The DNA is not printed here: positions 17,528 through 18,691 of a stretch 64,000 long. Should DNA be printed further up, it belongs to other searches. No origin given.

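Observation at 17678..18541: Unknown 287-aa ORF translationally wedged between hsdR and hsdM (PrrC/rlo-style passenger) with a nuclease-like E...D...QxK pattern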

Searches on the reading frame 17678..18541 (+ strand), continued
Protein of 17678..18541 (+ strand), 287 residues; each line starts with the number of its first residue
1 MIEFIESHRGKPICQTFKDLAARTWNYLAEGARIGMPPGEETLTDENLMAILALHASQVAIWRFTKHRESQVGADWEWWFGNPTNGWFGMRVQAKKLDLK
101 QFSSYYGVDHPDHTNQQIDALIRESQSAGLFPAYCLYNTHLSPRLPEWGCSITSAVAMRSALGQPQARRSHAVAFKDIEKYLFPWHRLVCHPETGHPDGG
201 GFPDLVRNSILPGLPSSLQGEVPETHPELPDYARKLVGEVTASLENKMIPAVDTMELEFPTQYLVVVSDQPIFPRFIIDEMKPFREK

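Call 56: search_dna_similar(query=window:17678-18538:+, collection=plasmids, mode=protein, max_evalue=0.001, max_rows=30)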
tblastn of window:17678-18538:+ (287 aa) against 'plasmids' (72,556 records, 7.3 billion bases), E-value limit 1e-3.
Records with a match: 29; places in all: 31; records where one place covers at least 80% of the query: 0.
Best place of each record, by identity: <60% 29.
By first word of the organism name: Rhodococcus 11; Prescottella 7; Streptomyces 2; Kitasatospora 1; Bacillus 1; Vibrio 1; Dysgonomonadaceae 1; Martelella 1; Alkalihalophilus 1; Actinacidiphila 1; and 2 more.
By predicted mobility (MOB-suite, as given by PLSDB): non-mobilizable 14; mobilizable 9; conjugative 6.
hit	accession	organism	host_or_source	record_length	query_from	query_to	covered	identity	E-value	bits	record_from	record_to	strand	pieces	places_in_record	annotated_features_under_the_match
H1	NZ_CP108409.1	Kitasatospora sp. NBC_01300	-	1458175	13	198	65%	31.9%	2e-18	92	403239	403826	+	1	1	record has no annotation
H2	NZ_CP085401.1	Bacillus tropicus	single cell,soil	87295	15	192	62%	30.5%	2e-18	92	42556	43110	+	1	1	DUF6615 family protein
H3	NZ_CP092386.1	Vibrio gigantis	Bacterial culture,seawater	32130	13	193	63%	29.8%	3e-13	77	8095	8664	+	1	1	DUF6615 family protein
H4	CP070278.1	Dysgonomonadaceae bacterium zrk40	single cell,cold seep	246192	28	190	57%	30.8%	2e-10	69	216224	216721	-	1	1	hypothetical protein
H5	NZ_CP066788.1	Martelella lutilitoris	single cell,cold seep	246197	28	190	57%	30.8%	2e-10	69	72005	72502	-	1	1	DUF6615 family protein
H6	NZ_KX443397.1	Prescottella equi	Sus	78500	20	188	59%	27.8%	3e-14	80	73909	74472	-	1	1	DUF6615 family protein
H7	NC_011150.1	Prescottella equi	-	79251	20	188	59%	27.8%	3e-14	80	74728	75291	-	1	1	DUF6615 family protein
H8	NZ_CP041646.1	Prescottella equi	Homo sapiens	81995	20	188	59%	27.8%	3e-14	80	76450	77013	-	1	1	DUF6615 family protein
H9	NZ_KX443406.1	Prescottella equi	Homo sapiens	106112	20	188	59%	27.8%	3e-14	80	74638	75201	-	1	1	DUF6615 family protein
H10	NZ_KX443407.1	Prescottella equi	Homo sapiens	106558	20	188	59%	27.8%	3e-14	80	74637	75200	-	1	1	DUF6615 family protein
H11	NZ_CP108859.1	Streptomyces antimycoticus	-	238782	3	138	47%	32.6%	2e-11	72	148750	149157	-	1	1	DUF6615 family protein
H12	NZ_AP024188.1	Prescottella equi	Homo sapiens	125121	11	165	54%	27.9%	2e-12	74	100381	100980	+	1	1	DUF6615 family protein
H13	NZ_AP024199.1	Prescottella equi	Homo sapiens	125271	11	165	54%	27.9%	2e-12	74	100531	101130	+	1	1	DUF6615 family protein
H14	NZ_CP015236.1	Rhodococcus fascians D188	Chrysanthemum x morifolium,Culture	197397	13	138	44%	33.9%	7e-13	76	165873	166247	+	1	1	DUF6615 family protein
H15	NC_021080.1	Rhodococcus fascians D188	-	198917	13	138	44%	33.9%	7e-13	76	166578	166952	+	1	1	DUF6615 family protein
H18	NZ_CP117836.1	Alkalihalophilus pseudofirmus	cell culture,soil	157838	39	164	44%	32.6%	3e-6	56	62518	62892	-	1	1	DUF6615 family protein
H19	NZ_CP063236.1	Rhodococcus qingshengii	soil,Saratov Oil Refinery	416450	30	138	38%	34.5%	3e-9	65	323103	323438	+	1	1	DUF6615 family protein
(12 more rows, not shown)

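Call 57: get_annotated_region(hit=H3, flank=6000)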
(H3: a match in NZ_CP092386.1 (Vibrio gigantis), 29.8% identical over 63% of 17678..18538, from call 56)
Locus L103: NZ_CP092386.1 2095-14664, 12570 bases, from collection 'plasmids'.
description: Vibrio gigantis strain ACE001 plasmid unnamed, complete sequence
organism: Vibrio gigantis (NCBI taxid 296199)
taxonomy: Bacteria; Pseudomonadota; Gammaproteobacteria; Vibrionales; Vibrionaceae; Vibrio; Vibrio gigantis
host: -; source: Bacterial culture,seawater; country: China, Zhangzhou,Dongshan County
typing (MOB-suite, as given by PLSDB): non-mobilizable; replicon rep_cluster_1317
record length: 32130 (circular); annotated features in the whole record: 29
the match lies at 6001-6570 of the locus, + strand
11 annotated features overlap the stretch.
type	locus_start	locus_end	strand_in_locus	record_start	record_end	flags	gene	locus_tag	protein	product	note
CDS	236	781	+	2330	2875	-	-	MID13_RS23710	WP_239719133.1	hypothetical protein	-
CDS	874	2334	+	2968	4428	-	-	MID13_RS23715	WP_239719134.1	N-6 DNA methylase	GO:0006306 - DNA methylation [Evidence IEA]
CDS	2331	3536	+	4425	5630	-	-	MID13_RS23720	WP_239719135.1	restriction endonuclease subunit S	GO:0006304 - DNA modification [Evidence IEA]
CDS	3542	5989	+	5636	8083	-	-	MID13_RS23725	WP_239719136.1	EcoAI/FtnUII family type I restriction enzme subunit R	-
CDS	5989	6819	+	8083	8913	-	-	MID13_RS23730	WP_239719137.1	DUF6615 family protein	-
CDS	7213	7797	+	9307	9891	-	-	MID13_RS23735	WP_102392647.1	restriction endonuclease subunit S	GO:0006304 - DNA modification [Evidence IEA]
CDS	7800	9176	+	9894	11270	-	-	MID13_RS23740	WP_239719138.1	N-6 DNA methylase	GO:0006306 - DNA methylation [Evidence IEA]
CDS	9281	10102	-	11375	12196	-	-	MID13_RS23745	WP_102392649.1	nucleotidyl transferase AbiEii/AbiGii toxin family protein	-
CDS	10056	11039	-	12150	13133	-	-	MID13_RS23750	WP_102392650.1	type IV toxin-antitoxin system AbiEi family antitoxin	-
CDS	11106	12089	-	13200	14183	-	-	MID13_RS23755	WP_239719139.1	hypothetical protein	-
CDS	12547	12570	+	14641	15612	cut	-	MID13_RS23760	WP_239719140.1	LPD25 domain-containing protein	-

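Call 58: get_annotated_region(hit=H2, flank=6000)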
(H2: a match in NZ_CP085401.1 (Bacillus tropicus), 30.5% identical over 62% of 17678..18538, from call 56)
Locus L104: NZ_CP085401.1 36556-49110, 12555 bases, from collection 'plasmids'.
description: Bacillus tropicus strain CK18 plasmid unnamed2, complete sequence
organism: Bacillus tropicus (NCBI taxid 2026188)
taxonomy: Bacteria; Bacillota; Bacilli; Bacillales; Bacillaceae; Bacillus; Bacillus tropicus
host: -; source: single cell,soil; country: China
typing (MOB-suite, as given by PLSDB): non-mobilizable; replicon rep_cluster_1698
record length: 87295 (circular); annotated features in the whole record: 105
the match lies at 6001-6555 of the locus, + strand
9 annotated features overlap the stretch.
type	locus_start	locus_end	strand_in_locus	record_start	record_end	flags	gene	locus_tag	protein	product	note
CDS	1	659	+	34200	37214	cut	-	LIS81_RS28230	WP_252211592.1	DUF3238 domain-containing protein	-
CDS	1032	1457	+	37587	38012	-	-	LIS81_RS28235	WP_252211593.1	hypothetical protein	-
CDS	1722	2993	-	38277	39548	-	-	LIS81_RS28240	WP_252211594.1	hypothetical protein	-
CDS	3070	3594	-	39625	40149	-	-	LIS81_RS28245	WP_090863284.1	hypothetical protein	-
CDS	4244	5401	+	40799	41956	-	-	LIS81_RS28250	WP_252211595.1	restriction endonuclease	GO:0009307 - DNA restriction-modification system [Evidence IEA]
CDS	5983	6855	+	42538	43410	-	-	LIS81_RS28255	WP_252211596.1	DUF6615 family protein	-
CDS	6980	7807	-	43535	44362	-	-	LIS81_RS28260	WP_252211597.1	hypothetical protein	-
CDS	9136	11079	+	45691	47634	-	-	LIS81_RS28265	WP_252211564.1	AAA family ATPase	-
CDS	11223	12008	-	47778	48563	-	-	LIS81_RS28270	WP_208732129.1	hypothetical protein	-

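Call 59: get_annotated_region(hit=H7, flank=6000)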
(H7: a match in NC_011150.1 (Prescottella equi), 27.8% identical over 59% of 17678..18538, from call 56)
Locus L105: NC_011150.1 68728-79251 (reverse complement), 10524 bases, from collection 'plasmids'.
description: Prescottella equi plasmid pVAPB1593, complete sequence
organism: Prescottella equi (NCBI taxid 43767)
taxonomy: Bacteria; Actinomycetota; Actinomycetes; Mycobacteriales; Nocardiaceae; Prescottella; Prescottella equi
host: -; source: -; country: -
typing (MOB-suite, as given by PLSDB): conjugative; replicon rep_cluster_1307; relaxase MOBF; mating-pair formation MPF_T
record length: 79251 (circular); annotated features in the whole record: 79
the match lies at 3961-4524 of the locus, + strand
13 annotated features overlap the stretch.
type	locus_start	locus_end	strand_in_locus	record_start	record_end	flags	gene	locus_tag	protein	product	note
CDS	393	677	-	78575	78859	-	-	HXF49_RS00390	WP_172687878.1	hypothetical protein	-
CDS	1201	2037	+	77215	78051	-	-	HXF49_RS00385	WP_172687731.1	hypothetical protein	-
CDS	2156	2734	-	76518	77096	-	-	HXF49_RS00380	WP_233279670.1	recombinase family protein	GO:0006310 - DNA recombination [Evidence IEA]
CDS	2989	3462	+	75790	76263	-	-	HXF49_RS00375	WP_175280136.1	hypothetical protein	-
CDS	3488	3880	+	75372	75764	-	-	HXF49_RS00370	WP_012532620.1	hypothetical protein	-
CDS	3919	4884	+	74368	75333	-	-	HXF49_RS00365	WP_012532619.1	DUF6615 family protein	-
CDS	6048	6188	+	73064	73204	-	-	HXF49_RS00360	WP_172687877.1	hypothetical protein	-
CDS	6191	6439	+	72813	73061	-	-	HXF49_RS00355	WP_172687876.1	ribbon-helix-helix protein, CopG family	GO:0006355 - regulation of DNA-templated transcription [Evidence IEA]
CDS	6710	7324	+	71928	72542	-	-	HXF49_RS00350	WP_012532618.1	chorismate mutase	GO:0046417 - chorismate metabolic process [Evidence IEA]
CDS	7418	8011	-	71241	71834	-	vapB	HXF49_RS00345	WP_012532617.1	virulence-associated protein VapB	-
CDS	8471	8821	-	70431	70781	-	-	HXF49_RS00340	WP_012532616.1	hypothetical protein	-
CDS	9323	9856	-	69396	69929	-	vapM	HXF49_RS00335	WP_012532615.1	virulence-associated protein VapM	-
CDS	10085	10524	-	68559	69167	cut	vapK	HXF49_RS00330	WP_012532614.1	virulence-associated protein VapK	-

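Call 68: find_encoding_contigs(protein=P0010, flank=7000, max_places=1)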
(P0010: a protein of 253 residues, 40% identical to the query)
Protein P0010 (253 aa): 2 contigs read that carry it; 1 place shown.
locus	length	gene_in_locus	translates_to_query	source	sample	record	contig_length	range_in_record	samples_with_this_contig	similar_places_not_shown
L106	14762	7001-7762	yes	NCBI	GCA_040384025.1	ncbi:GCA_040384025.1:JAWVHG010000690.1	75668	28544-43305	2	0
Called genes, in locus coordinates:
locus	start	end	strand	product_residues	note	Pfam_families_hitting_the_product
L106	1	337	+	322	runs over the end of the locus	-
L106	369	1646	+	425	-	-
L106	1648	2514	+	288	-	-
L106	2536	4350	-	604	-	-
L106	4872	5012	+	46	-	-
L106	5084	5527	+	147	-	-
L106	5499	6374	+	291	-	-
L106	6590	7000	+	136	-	-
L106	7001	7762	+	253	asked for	PF20320:DUF6615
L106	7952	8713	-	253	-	-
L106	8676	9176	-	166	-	-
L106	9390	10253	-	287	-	-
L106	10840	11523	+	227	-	-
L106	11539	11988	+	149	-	-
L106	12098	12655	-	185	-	-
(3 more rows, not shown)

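Call 69: find_encoding_contigs(protein=P0027, flank=7000, max_places=1)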
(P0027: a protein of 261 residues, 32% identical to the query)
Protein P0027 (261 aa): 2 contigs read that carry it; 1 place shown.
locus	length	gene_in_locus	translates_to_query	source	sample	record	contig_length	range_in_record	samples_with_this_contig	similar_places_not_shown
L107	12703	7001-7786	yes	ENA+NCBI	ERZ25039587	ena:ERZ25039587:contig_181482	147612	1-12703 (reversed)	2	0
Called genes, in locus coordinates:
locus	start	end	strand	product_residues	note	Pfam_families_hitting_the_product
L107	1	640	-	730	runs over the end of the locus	PF00933:Glyco_hydro_3, PF01915:Glyco_hydro_3_C, PF14310:Fn3-like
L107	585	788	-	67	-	-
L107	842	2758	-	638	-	PF00515:TPR_1 (weak), PF13414:TPR_11, PF00515:TPR_1, PF07719:TPR_2 (weak), PF13181:TPR_8 (weak), PF13414:TPR_11, PF13432:TPR_16, PF00515:TPR_1 (weak), +7 more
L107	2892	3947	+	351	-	PF00532:Peripla_BP_1, PF13407:Peripla_BP_4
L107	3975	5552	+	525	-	PF00005:ABC_tran, PF13304:AAA_21 (faint), PF00005:ABC_tran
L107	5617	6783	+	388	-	PF02653:BPD_transp_2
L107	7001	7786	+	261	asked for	PF20320:DUF6615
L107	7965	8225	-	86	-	PF13031:DUF3892 (weak)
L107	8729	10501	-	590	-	PF03235:GmrSD_N, PF07510:GmrSD_C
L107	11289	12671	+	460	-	PF01548:DEDD_Tnp_IS110, PF02371:Transposase_20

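Call 70: find_encoding_contigs(protein=P0050, flank=7000, max_places=1)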
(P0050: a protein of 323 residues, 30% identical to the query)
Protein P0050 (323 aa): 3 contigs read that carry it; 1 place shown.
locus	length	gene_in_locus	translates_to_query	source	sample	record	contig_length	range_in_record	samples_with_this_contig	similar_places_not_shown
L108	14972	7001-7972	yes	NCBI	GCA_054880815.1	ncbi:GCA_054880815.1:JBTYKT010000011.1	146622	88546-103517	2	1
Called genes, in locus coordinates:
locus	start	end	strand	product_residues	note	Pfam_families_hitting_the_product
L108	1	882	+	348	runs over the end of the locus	PF01040:UbiA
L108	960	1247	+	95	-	-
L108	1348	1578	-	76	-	-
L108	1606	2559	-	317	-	PF08240:ADH_N, PF16912:Glu_dehyd_C (faint), PF00107:ADH_zinc_N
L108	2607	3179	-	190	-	-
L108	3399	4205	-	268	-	PF00459:Inositol_P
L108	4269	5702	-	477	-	PF07690:MFS_1, PF03209:PUCC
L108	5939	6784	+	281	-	-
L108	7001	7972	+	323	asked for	PF20320:DUF6615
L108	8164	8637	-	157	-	-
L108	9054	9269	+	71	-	-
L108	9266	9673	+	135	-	PF01850:PIN (weak)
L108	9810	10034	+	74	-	-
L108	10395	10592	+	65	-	-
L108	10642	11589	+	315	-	PF00248:Aldo_ket_red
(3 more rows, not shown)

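Call 71: find_encoding_contigs(protein=P0104, flank=7000, max_places=1)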
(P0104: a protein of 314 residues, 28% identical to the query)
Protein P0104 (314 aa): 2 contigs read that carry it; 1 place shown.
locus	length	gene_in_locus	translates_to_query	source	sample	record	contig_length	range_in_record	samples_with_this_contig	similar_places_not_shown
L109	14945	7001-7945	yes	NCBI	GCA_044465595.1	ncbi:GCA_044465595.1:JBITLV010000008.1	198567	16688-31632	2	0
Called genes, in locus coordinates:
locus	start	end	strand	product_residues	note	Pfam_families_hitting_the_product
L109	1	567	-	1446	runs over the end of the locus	PF00498:FHA, PF16697:Yop-YscD_cpl, PF13191:AAA_16 (faint), PF00004:AAA (faint), PF13401:AAA_22 (faint), PF01580:FtsK_SpoIIIE, PF13555:AAA_29 (faint), PF01580:FtsK_SpoIIIE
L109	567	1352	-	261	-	PF00498:FHA (weak)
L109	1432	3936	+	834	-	PF00069:Pkinase, PF07714:PK_Tyr_Ser-Thr, PF01636:APH (faint), PF01547:SBP_bac_1, PF13416:SBP_bac_8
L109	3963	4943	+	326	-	-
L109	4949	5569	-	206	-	PF01872:RibD_C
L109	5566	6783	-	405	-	PF02720:DUF222, PF01844:HNH (weak)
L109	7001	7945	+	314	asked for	PF20320:DUF6615 (weak)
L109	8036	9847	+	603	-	-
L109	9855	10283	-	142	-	-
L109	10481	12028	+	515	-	PF02706:Wzz, PF13807:GNVR (weak), PF09140:MipZ (weak), PF10609:ParA, PF13614:AAA_31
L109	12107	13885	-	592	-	PF13360:PQQ_2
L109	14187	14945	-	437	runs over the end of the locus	-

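Call 75: search_protein_families(library=pfam, proteins=[L073:6405-6806:+, L055:7576-7995:+, L066:6518-6937:+, L008:1447-1863:+, L076:8826-9614:+, L076:12945-13793:+, L076:6804-7454:+, L026:2646-3086:+, L069:257-676:+, L047:4463-4918:+], max_evalue=0.01)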
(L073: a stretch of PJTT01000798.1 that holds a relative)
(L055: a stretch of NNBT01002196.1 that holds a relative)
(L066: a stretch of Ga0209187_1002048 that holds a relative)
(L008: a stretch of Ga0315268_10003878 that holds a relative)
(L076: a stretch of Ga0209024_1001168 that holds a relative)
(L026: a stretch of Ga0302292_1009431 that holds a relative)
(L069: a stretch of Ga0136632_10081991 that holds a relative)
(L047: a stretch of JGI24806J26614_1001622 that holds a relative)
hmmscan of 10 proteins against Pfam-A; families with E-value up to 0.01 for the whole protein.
L073:6405-6806:+ (134 aa): 0 families

L055:7576-7995:+ (140 aa): 0 families

L066:6518-6937:+ (140 aa): 0 families

L008:1447-1863:+ (139 aa): 0 families

L076:8826-9614:+ (263 aa): 0 families

L076:12945-13793:+ (283 aa): 1 family
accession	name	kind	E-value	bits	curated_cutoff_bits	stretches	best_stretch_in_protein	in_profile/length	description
PF12686.12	DUF3800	-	8.2e-17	62.7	21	1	3-223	1-149/149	Protein of unknown function (DUF3800)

L076:6804-7454:+ (217 aa): 0 families

L026:2646-3086:+ (147 aa): 0 families

L069:257-676:+ (140 aa): 0 families

L047:4463-4918:+ (152 aa): 0 families

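Call 83: fold_search(model_id=the predicted structure, library=viral)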
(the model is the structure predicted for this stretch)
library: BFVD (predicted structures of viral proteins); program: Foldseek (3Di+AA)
matches with E <= 10: 51; with E <= 0.001: 0
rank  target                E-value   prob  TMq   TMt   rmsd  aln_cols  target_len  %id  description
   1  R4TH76                8.3e-03  0.93  0.30  0.43  15.6       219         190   11  (no name in the UniProt tables at hand)
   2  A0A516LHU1            9.2e-02  0.33  0.26  0.42   7.7       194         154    8  (no name in the UniProt tables at hand)
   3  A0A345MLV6            1.9e-01  0.44  0.28  0.47   7.8       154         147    9  (no name in the UniProt tables at hand)
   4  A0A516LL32            4.3e-01  0.12  0.12  0.21  10.3        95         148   12  (no name in the UniProt tables at hand)
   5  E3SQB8                7.7e-01  0.11  0.18  0.27   5.0       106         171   10  R.RsaI endonuclease [Synechococcus phage Syn19]
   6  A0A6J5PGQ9            8.7e-01  0.11  0.18  0.29   6.0       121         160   14  Uncharacterized protein [uncultured Caudovirales phage]
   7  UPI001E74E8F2         9.2e-01  0.12  0.20  0.31   7.4       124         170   10  (no name look-up for this kind of identifier)
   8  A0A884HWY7            1.4e+00  0.10  0.15  0.28   7.7        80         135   12  (no name in the UniProt tables at hand)
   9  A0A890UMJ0            1.6e+00  0.08  0.16  0.23   7.6       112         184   11  (no name in the UniProt tables at hand)
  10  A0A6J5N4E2            1.7e+00  0.18  0.17  0.24   3.7        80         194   11  Uncharacterized protein [uncultured Caudovirales phage]
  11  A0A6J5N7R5            1.7e+00  0.14  0.20  0.43   6.0       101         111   11  Uncharacterized protein [uncultured Caudovirales phage]
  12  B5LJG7                1.9e+00  0.09  0.12  0.25   6.4        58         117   12  Uncharacterized protein [Mycobacterium phage Myrna]
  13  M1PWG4                2.0e+00  0.13  0.27  0.40   4.8       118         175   13  (no name in the UniProt tables at hand)
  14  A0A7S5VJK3            2.0e+00  0.04  0.09  0.22   7.2        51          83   20  (no name in the UniProt tables at hand)
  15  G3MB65                2.5e+00  0.10  0.26  0.40   7.7       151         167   14  Gp685 [Bacillus phage G]
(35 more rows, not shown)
